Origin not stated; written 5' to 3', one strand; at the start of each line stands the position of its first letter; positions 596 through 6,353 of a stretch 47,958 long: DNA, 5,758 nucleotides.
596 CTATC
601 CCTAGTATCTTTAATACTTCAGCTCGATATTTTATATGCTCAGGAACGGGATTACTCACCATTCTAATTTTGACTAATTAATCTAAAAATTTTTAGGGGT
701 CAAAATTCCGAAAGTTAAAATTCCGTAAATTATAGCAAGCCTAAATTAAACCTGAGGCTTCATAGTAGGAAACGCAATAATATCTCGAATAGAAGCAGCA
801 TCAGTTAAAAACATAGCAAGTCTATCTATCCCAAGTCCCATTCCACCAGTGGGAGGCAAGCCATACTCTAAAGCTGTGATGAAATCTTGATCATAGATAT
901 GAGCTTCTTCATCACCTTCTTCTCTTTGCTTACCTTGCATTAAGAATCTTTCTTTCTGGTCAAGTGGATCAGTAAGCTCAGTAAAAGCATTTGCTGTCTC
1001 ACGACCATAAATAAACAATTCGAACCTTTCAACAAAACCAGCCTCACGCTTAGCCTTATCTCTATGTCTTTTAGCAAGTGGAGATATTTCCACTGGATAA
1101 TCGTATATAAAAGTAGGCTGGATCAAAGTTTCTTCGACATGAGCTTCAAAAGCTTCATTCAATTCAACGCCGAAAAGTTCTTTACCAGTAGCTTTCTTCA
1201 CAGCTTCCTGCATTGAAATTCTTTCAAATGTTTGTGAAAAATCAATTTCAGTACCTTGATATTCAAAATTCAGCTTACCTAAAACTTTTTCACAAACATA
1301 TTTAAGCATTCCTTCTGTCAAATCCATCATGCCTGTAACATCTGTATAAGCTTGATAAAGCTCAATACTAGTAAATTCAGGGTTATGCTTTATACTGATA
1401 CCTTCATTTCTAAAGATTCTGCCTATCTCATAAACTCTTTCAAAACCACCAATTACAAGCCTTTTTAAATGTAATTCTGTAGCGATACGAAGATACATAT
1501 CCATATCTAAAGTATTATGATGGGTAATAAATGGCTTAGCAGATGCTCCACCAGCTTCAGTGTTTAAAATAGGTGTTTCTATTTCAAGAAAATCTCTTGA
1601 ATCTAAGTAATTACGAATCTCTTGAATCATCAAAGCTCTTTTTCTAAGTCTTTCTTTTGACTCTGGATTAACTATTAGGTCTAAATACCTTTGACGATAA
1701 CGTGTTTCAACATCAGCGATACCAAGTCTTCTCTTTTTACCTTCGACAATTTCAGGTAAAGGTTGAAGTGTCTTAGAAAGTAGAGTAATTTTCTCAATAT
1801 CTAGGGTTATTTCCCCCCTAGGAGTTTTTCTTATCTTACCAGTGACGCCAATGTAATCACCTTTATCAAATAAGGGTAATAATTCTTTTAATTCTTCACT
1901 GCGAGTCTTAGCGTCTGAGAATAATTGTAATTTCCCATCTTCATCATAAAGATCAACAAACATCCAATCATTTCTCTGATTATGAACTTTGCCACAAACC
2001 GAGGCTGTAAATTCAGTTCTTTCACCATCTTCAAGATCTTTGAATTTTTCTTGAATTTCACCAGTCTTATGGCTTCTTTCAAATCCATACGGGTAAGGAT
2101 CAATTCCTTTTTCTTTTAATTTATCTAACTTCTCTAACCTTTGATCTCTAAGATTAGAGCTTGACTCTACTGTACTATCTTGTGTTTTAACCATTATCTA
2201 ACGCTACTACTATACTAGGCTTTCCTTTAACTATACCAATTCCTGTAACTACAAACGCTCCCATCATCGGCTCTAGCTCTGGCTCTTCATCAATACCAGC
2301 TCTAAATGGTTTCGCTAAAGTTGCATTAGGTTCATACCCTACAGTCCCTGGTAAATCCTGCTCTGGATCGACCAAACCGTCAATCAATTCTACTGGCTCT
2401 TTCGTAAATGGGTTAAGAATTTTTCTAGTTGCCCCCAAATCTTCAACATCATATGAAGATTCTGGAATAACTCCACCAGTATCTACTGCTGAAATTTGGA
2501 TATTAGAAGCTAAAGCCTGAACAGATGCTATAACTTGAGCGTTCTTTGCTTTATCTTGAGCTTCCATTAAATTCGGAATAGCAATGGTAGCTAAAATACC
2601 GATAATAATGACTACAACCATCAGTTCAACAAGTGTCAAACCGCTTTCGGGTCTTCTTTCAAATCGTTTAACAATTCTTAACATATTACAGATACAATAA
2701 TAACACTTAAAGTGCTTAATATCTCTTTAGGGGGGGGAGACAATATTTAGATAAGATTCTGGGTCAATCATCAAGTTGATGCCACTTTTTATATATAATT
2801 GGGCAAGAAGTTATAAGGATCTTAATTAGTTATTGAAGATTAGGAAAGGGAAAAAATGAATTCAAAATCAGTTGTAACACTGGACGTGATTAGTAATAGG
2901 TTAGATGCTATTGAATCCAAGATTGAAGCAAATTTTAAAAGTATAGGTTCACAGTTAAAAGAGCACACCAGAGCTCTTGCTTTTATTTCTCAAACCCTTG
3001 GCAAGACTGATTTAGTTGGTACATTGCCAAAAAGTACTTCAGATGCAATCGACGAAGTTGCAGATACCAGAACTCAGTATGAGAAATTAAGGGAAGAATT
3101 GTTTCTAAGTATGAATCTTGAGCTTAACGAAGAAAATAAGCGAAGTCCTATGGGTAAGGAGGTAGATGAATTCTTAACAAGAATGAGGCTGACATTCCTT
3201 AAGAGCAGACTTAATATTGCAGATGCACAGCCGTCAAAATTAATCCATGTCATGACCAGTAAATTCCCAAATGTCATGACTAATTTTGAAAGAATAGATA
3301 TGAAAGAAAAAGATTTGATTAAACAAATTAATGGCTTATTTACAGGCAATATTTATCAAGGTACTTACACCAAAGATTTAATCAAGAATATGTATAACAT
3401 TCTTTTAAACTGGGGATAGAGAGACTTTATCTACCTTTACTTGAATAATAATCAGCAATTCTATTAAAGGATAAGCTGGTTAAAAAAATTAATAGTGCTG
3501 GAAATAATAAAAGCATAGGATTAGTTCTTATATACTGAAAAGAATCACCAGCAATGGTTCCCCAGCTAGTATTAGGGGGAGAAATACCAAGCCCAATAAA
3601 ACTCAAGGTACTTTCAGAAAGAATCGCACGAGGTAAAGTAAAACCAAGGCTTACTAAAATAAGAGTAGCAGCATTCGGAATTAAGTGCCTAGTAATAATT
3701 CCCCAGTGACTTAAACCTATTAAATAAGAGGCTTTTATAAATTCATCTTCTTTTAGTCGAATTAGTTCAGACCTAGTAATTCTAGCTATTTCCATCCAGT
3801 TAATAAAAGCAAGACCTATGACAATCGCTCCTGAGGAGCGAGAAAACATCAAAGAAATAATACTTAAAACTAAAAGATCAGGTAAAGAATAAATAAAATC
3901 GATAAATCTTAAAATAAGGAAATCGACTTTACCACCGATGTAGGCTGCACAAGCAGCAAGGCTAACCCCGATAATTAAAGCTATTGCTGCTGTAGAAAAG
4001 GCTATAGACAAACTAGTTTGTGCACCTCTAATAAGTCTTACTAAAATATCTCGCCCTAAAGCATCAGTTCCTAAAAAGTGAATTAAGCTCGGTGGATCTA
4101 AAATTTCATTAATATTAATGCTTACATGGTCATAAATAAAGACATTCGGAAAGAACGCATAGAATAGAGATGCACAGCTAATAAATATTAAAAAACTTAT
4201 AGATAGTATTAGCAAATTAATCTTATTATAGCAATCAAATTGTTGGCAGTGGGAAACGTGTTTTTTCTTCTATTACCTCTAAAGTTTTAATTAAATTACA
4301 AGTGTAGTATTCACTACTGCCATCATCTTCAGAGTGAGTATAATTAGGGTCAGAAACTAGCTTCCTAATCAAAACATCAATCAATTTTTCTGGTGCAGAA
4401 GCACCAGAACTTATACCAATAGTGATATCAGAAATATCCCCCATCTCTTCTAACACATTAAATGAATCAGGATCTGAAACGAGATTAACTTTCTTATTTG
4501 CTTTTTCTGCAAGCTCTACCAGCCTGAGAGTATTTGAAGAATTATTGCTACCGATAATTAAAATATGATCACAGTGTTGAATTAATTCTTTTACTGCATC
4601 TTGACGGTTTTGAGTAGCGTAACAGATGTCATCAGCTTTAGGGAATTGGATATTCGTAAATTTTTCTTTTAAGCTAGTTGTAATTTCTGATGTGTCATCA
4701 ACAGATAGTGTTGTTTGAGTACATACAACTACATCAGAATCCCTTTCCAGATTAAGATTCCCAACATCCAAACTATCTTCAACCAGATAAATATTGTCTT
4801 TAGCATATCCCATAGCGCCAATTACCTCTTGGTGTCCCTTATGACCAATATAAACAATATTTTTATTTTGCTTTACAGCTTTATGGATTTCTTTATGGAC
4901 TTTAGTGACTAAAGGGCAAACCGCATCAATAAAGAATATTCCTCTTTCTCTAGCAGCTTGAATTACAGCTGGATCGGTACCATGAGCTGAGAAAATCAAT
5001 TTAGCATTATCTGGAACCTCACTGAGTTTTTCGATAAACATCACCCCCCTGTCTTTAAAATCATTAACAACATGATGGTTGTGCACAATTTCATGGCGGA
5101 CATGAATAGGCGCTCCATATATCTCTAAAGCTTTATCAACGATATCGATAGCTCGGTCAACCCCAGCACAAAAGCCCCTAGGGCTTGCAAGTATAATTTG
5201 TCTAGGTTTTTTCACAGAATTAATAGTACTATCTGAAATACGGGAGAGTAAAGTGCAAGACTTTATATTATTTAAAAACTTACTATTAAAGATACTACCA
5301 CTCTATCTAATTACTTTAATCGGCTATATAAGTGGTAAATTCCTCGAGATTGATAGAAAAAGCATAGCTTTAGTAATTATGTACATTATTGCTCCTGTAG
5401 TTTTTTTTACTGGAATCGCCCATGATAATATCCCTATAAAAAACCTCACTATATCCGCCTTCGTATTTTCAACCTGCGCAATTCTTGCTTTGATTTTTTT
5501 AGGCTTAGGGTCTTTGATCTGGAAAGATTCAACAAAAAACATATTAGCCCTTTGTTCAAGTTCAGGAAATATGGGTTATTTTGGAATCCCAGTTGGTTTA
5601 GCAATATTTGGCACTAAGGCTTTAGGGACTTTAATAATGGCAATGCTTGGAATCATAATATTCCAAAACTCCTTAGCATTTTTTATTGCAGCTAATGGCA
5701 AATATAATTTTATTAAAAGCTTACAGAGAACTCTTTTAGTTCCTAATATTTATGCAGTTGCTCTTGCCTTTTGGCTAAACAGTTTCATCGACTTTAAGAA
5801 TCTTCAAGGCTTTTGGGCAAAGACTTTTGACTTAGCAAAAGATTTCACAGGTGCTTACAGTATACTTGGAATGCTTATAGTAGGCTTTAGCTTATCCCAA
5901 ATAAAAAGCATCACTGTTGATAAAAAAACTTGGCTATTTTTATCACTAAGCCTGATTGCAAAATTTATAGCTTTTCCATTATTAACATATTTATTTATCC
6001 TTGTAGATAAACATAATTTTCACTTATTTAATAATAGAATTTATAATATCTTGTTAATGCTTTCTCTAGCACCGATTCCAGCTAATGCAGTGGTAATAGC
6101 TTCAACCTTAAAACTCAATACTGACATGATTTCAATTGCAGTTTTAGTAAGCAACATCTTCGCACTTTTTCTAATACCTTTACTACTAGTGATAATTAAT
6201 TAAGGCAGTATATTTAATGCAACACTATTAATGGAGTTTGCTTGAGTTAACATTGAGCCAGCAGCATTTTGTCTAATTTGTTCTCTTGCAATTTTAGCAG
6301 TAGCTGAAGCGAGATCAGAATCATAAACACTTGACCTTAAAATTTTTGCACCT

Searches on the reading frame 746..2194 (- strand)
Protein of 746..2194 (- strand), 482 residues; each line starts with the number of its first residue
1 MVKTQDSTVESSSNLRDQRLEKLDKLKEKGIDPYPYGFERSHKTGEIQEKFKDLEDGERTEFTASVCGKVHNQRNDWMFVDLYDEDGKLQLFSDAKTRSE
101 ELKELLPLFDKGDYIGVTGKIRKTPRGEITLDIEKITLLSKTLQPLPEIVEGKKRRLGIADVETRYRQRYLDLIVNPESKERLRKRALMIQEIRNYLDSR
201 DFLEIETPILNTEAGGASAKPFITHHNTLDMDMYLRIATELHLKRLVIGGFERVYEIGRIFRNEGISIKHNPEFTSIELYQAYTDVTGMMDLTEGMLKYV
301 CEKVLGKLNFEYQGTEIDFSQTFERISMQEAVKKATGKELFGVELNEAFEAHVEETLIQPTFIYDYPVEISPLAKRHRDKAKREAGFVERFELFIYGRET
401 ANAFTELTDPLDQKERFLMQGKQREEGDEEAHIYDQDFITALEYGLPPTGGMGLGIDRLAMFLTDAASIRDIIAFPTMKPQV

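Call 9: search_protein_families(library=pfam, proteins=[window:746-2194:-], max_evalue=0.001)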
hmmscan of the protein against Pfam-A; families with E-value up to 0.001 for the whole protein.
window:746-2194:- (482 aa): 3 families
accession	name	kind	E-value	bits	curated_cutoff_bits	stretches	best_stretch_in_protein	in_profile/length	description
PF00152.25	tRNA-synt_2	-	1.2e-94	317.3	25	1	162-478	2-307/308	tRNA synthetases class II (D, K and N)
PF01336.31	tRNA_anti-codon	-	3.3e-13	49.8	27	1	65-139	2-75/75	OB-fold nucleic acid binding domain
PF01409.25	tRNA-synt_2d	-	4.8e-07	29.9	19.8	0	253-311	104-161/246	tRNA synthetases class II core domain (F)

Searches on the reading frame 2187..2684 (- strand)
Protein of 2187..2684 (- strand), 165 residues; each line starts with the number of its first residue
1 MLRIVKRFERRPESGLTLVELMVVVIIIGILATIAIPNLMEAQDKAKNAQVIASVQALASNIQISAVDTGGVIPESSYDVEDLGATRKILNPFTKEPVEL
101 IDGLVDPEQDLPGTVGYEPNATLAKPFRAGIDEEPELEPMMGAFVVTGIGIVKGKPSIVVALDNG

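Call 9: search_protein_families(library=pfam, proteins=[window:2187-2684:-], max_evalue=0.001)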
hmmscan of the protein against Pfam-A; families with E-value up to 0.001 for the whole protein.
window:2187-2684:- (165 aa): 1 family
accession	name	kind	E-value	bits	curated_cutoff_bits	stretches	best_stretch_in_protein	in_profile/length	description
PF07963.17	N_methyl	-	2e-07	30.7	21.2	1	10-36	1-27/27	Prokaryotic N-terminal methylation motif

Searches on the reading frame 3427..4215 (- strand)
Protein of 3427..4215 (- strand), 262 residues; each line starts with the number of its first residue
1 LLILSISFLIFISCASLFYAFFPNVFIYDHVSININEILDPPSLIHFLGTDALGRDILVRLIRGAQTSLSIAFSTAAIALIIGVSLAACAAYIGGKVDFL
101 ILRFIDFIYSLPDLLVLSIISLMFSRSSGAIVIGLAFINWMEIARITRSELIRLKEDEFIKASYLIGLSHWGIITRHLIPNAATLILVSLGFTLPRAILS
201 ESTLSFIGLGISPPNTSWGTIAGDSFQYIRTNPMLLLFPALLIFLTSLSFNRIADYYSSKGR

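Call 9: search_protein_families(library=pfam, proteins=[window:3427-4215:-], max_evalue=0.001)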
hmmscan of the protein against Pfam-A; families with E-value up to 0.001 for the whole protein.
window:3427-4215:- (262 aa): 1 family
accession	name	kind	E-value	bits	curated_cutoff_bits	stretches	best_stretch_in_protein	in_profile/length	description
PF00528.27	BPD_transp_1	-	2.6e-25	89.7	26.4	1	81-258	3-179/184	Binding-protein-dependent transport system inner membrane component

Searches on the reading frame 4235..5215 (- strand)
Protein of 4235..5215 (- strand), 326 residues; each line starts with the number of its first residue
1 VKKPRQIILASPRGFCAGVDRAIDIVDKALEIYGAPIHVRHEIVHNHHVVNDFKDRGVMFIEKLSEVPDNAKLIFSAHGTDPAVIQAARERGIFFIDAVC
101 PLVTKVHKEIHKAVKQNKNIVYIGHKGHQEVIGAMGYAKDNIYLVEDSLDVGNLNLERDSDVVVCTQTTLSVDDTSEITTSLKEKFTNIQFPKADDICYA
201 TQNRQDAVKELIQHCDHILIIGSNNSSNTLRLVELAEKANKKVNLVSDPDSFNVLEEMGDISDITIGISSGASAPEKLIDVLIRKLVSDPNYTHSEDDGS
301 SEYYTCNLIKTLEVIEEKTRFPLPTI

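Call 9: search_protein_families(library=pfam, proteins=[window:4235-5215:-], max_evalue=0.001)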
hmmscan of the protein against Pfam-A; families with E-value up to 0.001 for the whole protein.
window:4235-5215:- (326 aa): 1 family
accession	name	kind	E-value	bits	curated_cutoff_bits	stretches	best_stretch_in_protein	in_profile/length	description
PF02401.23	LYTB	-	3.3e-87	292.6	24.5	1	7-286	1-266/267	LytB protein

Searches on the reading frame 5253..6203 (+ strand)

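Call 9: search_protein_families(library=pfam, proteins=[window:5253-6203:+], max_evalue=0.001)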
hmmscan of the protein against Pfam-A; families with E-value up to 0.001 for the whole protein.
window:5253-6203:+ (316 aa): 2 families
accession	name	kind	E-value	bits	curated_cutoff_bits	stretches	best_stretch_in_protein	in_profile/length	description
PF03547.23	Mem_trans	-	2.5e-13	49.8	25.7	1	13-311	5-342/343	Membrane transport protein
PF01758.21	SBF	-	3.6e-05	24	24.3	1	211-315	14-114/191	Sodium Bile acid symporter family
